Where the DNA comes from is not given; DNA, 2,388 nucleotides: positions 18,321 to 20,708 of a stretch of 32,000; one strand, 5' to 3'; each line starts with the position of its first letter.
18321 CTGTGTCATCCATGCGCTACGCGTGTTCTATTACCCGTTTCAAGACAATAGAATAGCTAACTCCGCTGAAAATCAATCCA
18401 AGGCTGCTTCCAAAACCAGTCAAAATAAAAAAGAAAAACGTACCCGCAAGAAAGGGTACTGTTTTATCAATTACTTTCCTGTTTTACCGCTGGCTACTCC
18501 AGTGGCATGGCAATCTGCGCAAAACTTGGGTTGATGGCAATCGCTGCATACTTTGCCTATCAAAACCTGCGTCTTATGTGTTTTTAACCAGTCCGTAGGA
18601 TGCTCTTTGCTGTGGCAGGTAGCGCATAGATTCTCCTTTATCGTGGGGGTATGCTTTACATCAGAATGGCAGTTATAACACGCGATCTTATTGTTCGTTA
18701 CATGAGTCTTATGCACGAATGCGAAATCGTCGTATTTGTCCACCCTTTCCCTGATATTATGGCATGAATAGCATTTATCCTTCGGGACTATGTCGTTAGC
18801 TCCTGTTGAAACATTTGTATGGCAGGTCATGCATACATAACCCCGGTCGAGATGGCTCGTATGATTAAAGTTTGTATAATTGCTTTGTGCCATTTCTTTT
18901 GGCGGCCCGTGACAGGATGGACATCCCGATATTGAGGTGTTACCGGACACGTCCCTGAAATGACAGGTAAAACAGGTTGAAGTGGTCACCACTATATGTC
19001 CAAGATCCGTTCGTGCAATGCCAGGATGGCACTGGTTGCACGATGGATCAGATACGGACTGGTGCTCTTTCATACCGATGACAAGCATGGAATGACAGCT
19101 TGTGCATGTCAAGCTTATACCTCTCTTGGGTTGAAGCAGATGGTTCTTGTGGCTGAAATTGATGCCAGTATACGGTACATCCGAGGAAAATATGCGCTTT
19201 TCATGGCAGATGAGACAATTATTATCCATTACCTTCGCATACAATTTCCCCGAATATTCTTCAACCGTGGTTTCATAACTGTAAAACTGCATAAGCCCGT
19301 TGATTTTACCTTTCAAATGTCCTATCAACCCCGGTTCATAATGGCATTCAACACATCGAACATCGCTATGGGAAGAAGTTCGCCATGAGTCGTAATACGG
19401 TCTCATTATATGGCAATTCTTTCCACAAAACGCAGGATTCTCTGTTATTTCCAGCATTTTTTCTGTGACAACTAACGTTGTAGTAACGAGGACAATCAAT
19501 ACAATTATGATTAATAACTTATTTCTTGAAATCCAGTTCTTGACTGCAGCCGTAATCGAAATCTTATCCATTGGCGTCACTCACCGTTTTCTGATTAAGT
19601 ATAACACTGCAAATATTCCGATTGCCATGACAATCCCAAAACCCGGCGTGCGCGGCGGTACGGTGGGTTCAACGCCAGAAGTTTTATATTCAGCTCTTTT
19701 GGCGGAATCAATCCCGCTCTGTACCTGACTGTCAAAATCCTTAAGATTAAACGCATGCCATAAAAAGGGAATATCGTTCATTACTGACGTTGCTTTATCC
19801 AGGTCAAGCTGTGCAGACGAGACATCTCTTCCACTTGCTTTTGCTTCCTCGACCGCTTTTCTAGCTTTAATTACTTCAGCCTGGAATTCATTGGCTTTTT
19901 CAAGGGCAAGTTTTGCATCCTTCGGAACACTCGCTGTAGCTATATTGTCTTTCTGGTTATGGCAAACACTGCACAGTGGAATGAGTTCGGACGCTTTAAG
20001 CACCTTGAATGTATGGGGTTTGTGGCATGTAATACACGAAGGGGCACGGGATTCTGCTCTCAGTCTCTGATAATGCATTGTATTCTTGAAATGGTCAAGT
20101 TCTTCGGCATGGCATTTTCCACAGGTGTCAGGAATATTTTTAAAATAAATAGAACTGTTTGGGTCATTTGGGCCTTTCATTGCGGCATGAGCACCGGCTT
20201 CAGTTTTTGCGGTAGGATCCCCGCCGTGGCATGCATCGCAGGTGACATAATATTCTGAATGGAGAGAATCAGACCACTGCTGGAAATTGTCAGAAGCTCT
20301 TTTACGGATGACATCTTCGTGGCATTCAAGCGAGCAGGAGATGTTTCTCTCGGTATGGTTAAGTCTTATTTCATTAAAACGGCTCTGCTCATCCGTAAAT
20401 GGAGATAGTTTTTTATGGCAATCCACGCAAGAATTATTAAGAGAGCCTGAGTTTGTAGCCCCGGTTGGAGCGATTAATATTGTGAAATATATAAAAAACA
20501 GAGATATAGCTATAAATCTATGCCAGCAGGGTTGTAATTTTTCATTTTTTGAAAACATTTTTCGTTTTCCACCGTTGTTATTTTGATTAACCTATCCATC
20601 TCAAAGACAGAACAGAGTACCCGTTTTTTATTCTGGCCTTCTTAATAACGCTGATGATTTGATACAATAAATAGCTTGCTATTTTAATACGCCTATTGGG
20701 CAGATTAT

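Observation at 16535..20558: Four-gene cytochrome module (26 c-haem sites plus a b-type cytochrome) with the architecture of a membrane-to-surface electron conduit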

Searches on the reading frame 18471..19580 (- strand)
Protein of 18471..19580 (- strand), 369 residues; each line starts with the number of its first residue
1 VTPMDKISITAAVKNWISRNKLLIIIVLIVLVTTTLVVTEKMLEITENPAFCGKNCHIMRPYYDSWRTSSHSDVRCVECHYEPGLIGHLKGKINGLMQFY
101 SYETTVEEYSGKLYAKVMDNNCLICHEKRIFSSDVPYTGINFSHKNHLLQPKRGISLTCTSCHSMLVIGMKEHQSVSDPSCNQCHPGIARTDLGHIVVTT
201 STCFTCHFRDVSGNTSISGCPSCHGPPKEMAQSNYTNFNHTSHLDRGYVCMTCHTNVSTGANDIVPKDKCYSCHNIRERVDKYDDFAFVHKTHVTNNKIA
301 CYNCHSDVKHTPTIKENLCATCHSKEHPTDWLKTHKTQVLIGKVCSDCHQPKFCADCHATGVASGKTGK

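Call 4: search_protein_families(library=pfam, proteins=[window:18471-19580:-], max_evalue=0.1)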
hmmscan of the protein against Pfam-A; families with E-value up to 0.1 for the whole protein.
window:18471-19580:- (369 aa): 4 families
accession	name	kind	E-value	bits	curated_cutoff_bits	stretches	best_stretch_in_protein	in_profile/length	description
PF14522.11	Cytochrome_C7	-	1.6e-16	60.3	24.8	3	237-278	2-52/67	Cytochrome c7 and related cytochrome c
PF14537.11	Cytochrom_c3_2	-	3.4e-14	53.5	25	3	243-324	2-79/79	Cytochrome c3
PF03264.19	Cytochrom_NNT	-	1.8e-12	47.8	24.1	1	22-166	9-167/174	NapC/NirT cytochrome c family, N-terminal region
PF22113.1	Mtrc-MtrF_II-IV_dom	-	1.1e-06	28.8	30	1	197-361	3-166/176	Outer membrane cytochrome MtrC/MtrF-like, domains II/IV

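Call 5: search_protein_families(library=ncbifam, proteins=[window:18471-19580:-], max_evalue=0.1)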
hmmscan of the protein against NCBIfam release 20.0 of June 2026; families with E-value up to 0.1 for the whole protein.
window:18471-19580:- (369 aa): 2 families
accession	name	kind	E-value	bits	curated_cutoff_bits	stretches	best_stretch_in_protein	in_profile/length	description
TIGR03153.1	cytochr_NrfH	equivalog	9.6e-19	67.8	134.2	1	23-164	2-134/138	cytochrome c nitrite reductase small subunit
TIGR03508.1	decahem_SO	subfamily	1.7e-07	31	192.2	2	172-306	28-151/258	DmsE family decaheme c-type cytochrome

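Call 30: find_homologous_proteins(query=window:18471-19580:-, max_evalue=0.00001)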
Query window:18471-19580:- (369 aa): 126 proteins with E <= 0.00001 among 875 candidates; the best 120 are listed.
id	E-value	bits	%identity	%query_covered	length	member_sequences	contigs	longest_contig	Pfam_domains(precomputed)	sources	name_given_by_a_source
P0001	4.2e-229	778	89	99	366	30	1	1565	PF14537.12,PF03264.20,PF14522.12,PF22113.2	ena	-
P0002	3.5e-220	749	85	99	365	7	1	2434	PF14537.12,PF03264.20,PF02085.22,PF14522.12,PF22113.2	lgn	-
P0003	3.3e-216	735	82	99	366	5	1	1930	PF09699.16,PF14537.12,PF03264.20,PF02085.22,PF14522.12,PF22113.2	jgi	jgi:hypothetical protein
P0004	8.8e-216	734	82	99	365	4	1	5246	PF14537.12,PF03264.20,PF02085.22,PF14522.12,PF22113.2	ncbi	-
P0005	2.2e-215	733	83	99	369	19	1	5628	PF14537.12,PF03264.20,PF02085.22,PF14522.12,PF22113.2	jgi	jgi:hypothetical protein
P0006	4.0e-214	729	82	99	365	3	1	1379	PF14537.12,PF03264.20,PF02085.22,PF14522.12,PF22113.2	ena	-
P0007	1.4e-213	727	81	98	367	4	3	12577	PF14537.12,PF14522.12,PF22113.2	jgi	jgi:hypothetical protein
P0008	8.4e-213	724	82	97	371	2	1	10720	PF14537.12,PF14522.12,PF22113.2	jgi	jgi:hypothetical protein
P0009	1.3e-209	714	82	98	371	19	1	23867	PF14537.12,PF14522.12,PF22113.2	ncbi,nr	ncbi:MAG: cytochrome c3 family protein [Candidatus Methanoperedens sp.]|nr:cytochrome c3 family prot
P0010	5.5e-209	712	79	99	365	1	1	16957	PF14537.12,PF02085.22,PF14522.12,PF22113.2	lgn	-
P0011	2.4e-208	710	80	99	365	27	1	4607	PF14537.12,PF02085.22,PF14522.12,PF22113.2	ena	-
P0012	2.0e-207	707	80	99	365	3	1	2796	PF14537.12,PF02085.22,PF14522.12,PF22113.2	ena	-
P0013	1.6e-205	700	79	99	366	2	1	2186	PF14537.12,PF14522.12,PF22113.2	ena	-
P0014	1.7e-205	700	79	98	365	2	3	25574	PF14537.12,PF03264.20,PF02085.22,PF14522.12,PF22113.2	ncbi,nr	ncbi:MAG: cytochrome c3 family protein [Candidatus Methanoperedens sp.]|nr:cytochrome c3 family prot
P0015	2.4e-205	700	79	98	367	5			PF14537.12,PF02085.22,PF14522.12,PF22113.2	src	-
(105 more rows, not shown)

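Call 40: search_solved_structures(query=window:18471-19580:-, max_evalue=1, show_alignments=3)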
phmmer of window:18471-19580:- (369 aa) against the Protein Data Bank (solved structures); distinct sequences matched with E-value up to 1: 17.
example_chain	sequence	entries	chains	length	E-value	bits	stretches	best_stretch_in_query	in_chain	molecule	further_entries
6lod_A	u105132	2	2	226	2.8e-08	36.2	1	237-350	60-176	MULTIHEME_CYTC domain-containing protein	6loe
8k9e_A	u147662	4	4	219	1.3e-06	30.7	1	171-259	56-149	Cytochrome c7-like domain-containing protein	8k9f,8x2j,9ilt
2j7a_C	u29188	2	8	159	2.7e-05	26.3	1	33-127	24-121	CYTOCHROME C QUINOL DEHYDROGENASE NRFH | NAPC/NIRT CYTOCHROME C FAMILY PROTEIN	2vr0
3ouq_A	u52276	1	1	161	0.00028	23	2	308-354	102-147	Cytochrome c family protein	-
1czj_A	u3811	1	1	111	0.0014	20.7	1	236-323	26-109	CYTOCHROME C3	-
6f0k_A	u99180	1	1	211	0.0015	20.6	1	180-259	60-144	Cytochrome c family protein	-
1aqe_A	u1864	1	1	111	0.0039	19.3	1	236-323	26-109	CYTOCHROME C3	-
6hr0_A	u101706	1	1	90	0.027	16.5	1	243-330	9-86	Cytochrome C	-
6btm_A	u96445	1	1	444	0.053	15.5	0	285-325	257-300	Alternative Complex III subunit A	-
8z82_C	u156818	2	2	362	0.077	15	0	228-256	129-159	Photosynthetic reaction center cytochrome c subunit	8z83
3wpr_A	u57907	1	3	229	0.1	14.6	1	193-270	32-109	Trimeric autotransporter adhesin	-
1qn0_A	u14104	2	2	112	0.12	14.4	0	68-84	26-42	CYTOCHROME C3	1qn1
1wad_A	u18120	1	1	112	0.22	13.5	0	67-84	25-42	CYTOCHROME C3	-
3wpa_A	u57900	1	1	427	0.3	13.1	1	193-270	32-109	Trimeric autotransporter adhesin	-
9lts_C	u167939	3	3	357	0.31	13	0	79-137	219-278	Photosynthetic reaction center cytochrome c subunit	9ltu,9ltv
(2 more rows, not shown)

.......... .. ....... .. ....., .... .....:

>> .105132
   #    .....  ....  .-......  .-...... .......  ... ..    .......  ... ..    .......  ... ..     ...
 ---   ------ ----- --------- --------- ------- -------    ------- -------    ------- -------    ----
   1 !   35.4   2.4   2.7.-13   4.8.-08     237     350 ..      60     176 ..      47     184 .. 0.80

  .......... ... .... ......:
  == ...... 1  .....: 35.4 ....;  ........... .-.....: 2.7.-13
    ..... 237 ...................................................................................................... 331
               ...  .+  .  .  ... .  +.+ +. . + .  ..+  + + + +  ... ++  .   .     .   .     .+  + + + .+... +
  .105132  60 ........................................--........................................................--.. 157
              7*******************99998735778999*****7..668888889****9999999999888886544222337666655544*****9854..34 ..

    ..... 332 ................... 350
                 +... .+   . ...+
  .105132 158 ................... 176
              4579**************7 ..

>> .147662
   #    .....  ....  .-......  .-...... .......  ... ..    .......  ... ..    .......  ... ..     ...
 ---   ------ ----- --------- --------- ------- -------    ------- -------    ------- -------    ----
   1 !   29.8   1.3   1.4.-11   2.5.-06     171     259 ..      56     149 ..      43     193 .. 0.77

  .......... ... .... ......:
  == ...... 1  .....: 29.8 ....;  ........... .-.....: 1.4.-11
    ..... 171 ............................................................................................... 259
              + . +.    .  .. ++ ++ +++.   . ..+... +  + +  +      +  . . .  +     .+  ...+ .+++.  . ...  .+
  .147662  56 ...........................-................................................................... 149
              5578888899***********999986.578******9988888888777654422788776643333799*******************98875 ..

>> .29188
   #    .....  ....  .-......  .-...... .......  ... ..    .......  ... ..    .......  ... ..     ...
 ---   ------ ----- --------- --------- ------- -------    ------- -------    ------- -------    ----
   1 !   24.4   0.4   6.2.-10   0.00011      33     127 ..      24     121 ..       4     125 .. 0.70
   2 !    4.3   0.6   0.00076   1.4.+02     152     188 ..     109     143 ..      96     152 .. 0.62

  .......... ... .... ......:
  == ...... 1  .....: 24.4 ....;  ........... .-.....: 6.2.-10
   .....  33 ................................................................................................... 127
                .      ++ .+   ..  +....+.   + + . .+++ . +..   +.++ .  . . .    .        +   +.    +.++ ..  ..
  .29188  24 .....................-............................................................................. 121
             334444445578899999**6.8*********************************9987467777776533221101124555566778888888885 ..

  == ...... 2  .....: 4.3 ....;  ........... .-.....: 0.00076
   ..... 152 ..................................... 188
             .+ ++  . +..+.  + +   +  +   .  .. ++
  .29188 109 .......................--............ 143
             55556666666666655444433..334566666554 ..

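Call 54: find_related_loci(query=A2, collection=genome_contigs, flank=7000)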
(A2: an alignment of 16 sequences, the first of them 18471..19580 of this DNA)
Query A2 (369 aa) in genome_contigs; peptide patterns used: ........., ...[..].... (x = any residue, [..] = any of these).
76 stretches matched a pattern; 61 encode a relative of the query (tblastn E <= 1e-3); 57 distinct loci.
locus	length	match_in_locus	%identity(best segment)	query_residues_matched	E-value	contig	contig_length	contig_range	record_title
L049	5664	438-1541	92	1-369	0e+0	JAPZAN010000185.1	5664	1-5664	MAG: Candidatus Methanoperedens sp. isolate SRVP18_hole-7m-from-trench_1_80cm_43_82 SRVP18_hole-7m-from-trench_1_80cm_sc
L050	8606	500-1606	92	1-369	0e+0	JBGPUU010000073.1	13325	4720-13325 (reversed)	MAG: Candidatus Methanoperedens sp. isolate OBJ1_062018_110_35 k141_402503_length_13325_cov_18.0072, whole genome shotgu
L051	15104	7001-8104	91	1-369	0e+0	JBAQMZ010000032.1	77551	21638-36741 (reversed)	MAG: Candidatus Methanoperedens sp. isolate MFD12050_ilm_asm_bin25 k127_72458, whole genome shotgun sequence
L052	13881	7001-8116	90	4-368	0e+0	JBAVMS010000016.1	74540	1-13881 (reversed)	MAG: Candidatus Methanoperedens sp. isolate MFD03797_ilm_asm_bin16 k127_41519, whole genome shotgun sequence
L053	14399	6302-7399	89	4-369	0e+0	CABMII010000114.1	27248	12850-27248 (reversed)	uncultured archaeon isolate LFW-280_4 genome assembly, contig: LFW2804_46, whole genome shotgun sequence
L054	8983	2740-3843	93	1-369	0e+0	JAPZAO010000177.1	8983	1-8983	MAG: Candidatus Methanoperedens sp. isolate SR-VP_26_10_2019_2_100cm_44_46 SR-VP_26_10_2019_2_100cm_scaffold_7338, whole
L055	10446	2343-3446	90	1-369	0e+0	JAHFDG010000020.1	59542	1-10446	MAG: Candidatus Methanoperedens sp. isolate nzgw24 NODE_388_length_59543_cov_11.126182, whole genome shotgun sequence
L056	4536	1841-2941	85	2-369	0e+0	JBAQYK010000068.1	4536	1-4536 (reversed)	MAG: Candidatus Methanoperedens sp. isolate MFD12011_ilm_asm_bin3 k127_131541, whole genome shotgun sequence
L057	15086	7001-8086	85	2-364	0e+0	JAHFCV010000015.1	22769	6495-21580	MAG: Candidatus Methanoperedens sp. isolate nzgw23 NODE_2048_length_22770_cov_4.316835, whole genome shotgun sequence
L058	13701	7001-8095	84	4-369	0e+0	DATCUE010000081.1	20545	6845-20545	MAG TPA_asm: Candidatus Methanoperedens sp. isolate SMAG_U7350 k141_141495, whole genome shotgun sequence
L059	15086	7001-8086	82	4-366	0e+0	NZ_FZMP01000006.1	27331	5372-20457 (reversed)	Candidatus Methanoperedens nitroreducens isolate Mnv1, whole genome shotgun sequence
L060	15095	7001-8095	83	4-369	0e+0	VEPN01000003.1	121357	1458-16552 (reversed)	MAG: Candidatus Methanoperedens sp. isolate MnB_21 scaffold3, whole genome shotgun sequence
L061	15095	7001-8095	84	4-369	0e+0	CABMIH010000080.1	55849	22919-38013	uncultured archaeon isolate LFW-280_3_2 genome assembly, contig: LFW28032_81, whole genome shotgun sequence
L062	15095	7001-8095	86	4-369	0e+0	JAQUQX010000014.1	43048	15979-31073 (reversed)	MAG: Candidatus Methanoperedens sp. isolate STD1_6 NODE_1700_length_43048_cov_21.437618_Sandtown_D1, whole genome shotgu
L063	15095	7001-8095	79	1-366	0e+0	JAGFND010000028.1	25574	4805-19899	MAG: Candidatus Methanoperedens sp. isolate Fe_173 PPOFJMJL_28, whole genome shotgun sequence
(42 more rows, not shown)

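Call 62: predict_structure(alignment_id=A1)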
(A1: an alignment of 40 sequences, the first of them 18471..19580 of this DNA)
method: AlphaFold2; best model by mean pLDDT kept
length: 369 residues; sequences in the alignment: 40
mean_pLDDT: 65.7   pTM: 0.57
mean pLDDT of the five models: 65.7, 62.9, 62.3, 54.2, 50.7
residues with pLDDT >= 90: 22; 70-90: 155; 50-70: 91; < 50: 101
segments of 3 or more residues with pLDDT < 50: 167-185, 187-192, 210-224, 256-260, 310-322, 332-369
pLDDT, mean of each block of 10 residues (from residue 1): 69 89 94 91 78 69 76 84 86 78 63 71 86 69 81 76 57 33 45 61 59 41 50 54 67 52 70 84 83 81 65 41 53 46 45 43 34
secondary structure, 60 per line:
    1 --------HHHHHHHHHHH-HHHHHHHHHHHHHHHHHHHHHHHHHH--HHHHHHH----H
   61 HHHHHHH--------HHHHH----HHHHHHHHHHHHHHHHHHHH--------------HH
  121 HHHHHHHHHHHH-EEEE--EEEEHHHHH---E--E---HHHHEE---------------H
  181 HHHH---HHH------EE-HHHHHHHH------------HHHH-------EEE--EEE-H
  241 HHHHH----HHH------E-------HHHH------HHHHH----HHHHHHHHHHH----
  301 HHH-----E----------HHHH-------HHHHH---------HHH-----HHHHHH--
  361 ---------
elements in order: H9-19 H21-46 H49-55 H60-67 H76-80 H85-104 H119-132 E134-137 E140-143 H144-148 H159-162 H180-184 H200-207 H220-223 E231-233 E236-238 H240-245 H267-270 H277-281 H286-296 H320-323 H331-335 H353-358

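Call 68: fold_search(model_id=the predicted structure, library=pdb)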
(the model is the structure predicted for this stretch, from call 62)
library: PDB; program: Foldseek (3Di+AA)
matches with E <= 10: 3; with E <= 0.001: 0
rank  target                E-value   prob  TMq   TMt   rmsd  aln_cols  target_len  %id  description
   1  2vr0_F                6.6e-03  1.00  0.24  0.55   3.2       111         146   25  Crystal structure of cytochrome c nitrite reductase NrfHA complex bound to the HQNO inhibitor (released 2008-06-03)
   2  2j7a_O                7.3e-03  1.00  0.25  0.55  10.3       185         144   17  Crystal structure of cytochrome c nitrite reductase NrfHA complex from Desulfovibrio vulgaris (released 2006-12-06)
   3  2j7a_C                1.6e-02  1.00  0.24  0.55   3.2       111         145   24  Crystal structure of cytochrome c nitrite reductase NrfHA complex from Desulfovibrio vulgaris (released 2006-12-06)

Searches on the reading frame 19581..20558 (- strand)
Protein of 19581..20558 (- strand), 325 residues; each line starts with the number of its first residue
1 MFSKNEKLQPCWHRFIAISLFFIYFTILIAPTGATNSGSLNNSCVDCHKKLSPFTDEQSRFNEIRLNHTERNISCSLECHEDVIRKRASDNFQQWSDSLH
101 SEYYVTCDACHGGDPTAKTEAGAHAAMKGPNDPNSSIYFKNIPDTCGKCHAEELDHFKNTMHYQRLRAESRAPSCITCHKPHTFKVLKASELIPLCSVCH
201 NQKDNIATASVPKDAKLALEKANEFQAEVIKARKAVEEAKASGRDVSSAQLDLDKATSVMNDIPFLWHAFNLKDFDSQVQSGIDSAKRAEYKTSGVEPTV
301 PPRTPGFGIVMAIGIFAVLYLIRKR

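Call 4: search_protein_families(library=pfam, proteins=[window:19581-20558:-], max_evalue=0.1)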
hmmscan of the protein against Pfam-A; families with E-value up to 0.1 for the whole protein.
window:19581-20558:- (325 aa): 10 families
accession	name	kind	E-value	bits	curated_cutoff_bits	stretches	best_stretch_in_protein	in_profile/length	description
PF14522.11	Cytochrome_C7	-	1e-08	35.3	24.8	3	40-83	12-51/67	Cytochrome c7 and related cytochrome c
PF22113.1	Mtrc-MtrF_II-IV_dom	-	4e-07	30.2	30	1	40-184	28-168/176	Outer membrane cytochrome MtrC/MtrF-like, domains II/IV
PF14537.11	Cytochrom_c3_2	-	1.5e-06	29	25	1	100-201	2-79/79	Cytochrome c3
PF09699.15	Paired_CXXCH_1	-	1.2e-05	25.4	20.6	1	174-204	8-40/41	Doubled CXXCH motif (Paired_CXXCH_1)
PF18204.6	PGF-CTERM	-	0.00085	19.7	18.8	1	304-325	1-23/23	PGF-CTERM motif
PF02085.21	Cytochrom_CIII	-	0.0012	19.6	22.9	0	41-111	46-101/101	Class III cytochrome C family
PF02335.20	Cytochrom_C552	-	0.0053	16.2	24.1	1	91-167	231-299/438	Cytochrome c552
PF08432.15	Vfa1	-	0.013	16.2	27.3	1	164-249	5-91/179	AAA-ATPase Vps4-associated protein 1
PF20994.3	CENPU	-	0.084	12.9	27.8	0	214-281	93-160/200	CENPU protein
PF22678.1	Cytochrom_c_NrfB-like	-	0.086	13.8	27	0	44-117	1-71/89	Cytochrome c-type protein NrfB-like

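Call 5: search_protein_families(library=ncbifam, proteins=[window:19581-20558:-], max_evalue=0.1)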
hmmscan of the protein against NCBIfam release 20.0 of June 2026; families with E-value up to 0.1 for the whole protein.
window:19581-20558:- (325 aa): 13 families
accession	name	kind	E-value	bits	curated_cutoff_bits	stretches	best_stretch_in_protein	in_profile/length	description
NF040943.1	cytoc3_ExtM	equivalog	3.7e-09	35.5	800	1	101-163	33-92/599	selenite/tellurite reduction operon c-type cytochrome ExtM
TIGR03508.1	decahem_SO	subfamily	4.1e-07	29.7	192.2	1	75-204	5-128/258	DmsE family decaheme c-type cytochrome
NF041028.1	decahem_GSU2203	exception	3.6e-06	26.4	325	1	76-204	39-159/317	GSU2203 family decaheme c-type cytochrome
TIGR03153.1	cytochr_NrfH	equivalog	9.2e-05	22.5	134.2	0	37-83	98-136/138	cytochrome c nitrite reductase small subunit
NF008659.0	PRK11659.1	equivalog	0.00024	20.8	184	1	67-205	41-172/188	cytochrome c nitrite reductase pentaheme subunit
NF045529.2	Heimdall-CTERM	domain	0.00055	20.2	24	1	304-325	2-23/26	Heimdall-CTERM domain-containing surface protein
TIGR01904.2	GSu_C4xC__C2xCH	domain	0.00057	19.6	27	1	70-126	19-72/73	CxxxxCH/CxxCH domain c-type cytochrome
TIGR04257.1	nanowire_3heme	domain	0.00086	19.4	40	0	42-82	24-60/75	c(7)-type cytochrome triheme domain-containing protein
TIGR03507.1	decahem_SO1788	subfamily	0.00092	17.8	209.3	1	42-241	162-350/672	OmcA/MtrC family decaheme c-type cytochrome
NF041198.1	UshA_like_PCGU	equivalog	0.007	15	275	1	42-123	409-491/519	UshA-like (seleno)protein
TIGR03152.1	cyto_c552_HCOOH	exception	0.0097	14.7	692.5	1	87-163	227-296/441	ammonia-forming nitrite reductase cytochrome c552 subunit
TIGR01905.1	paired_CXXCH_1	subfamily_domain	0.025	14.5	25.2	1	174-203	8-39/41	doubled CXXCH domain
TIGR04126.1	PGF_CTERM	domain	0.041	13.6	24.5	1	304-325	5-27/28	PGF-CTERM sorting domain-containing protein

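Call 60: search_solved_structures(query=window:19581-20558:-, max_evalue=1, show_alignments=1)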
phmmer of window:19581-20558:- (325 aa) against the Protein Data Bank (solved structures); distinct sequences matched with E-value up to 1: 3.
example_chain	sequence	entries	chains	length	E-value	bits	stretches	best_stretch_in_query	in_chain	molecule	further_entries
6i5b_A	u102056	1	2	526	0.039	16.5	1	97-180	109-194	Uncharacterized protein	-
2fk4_A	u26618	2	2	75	0.86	12.1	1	40-78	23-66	Protein E6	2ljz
5gpy_A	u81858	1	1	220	0.92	12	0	136-230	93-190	General transcription factor IIE subunit 1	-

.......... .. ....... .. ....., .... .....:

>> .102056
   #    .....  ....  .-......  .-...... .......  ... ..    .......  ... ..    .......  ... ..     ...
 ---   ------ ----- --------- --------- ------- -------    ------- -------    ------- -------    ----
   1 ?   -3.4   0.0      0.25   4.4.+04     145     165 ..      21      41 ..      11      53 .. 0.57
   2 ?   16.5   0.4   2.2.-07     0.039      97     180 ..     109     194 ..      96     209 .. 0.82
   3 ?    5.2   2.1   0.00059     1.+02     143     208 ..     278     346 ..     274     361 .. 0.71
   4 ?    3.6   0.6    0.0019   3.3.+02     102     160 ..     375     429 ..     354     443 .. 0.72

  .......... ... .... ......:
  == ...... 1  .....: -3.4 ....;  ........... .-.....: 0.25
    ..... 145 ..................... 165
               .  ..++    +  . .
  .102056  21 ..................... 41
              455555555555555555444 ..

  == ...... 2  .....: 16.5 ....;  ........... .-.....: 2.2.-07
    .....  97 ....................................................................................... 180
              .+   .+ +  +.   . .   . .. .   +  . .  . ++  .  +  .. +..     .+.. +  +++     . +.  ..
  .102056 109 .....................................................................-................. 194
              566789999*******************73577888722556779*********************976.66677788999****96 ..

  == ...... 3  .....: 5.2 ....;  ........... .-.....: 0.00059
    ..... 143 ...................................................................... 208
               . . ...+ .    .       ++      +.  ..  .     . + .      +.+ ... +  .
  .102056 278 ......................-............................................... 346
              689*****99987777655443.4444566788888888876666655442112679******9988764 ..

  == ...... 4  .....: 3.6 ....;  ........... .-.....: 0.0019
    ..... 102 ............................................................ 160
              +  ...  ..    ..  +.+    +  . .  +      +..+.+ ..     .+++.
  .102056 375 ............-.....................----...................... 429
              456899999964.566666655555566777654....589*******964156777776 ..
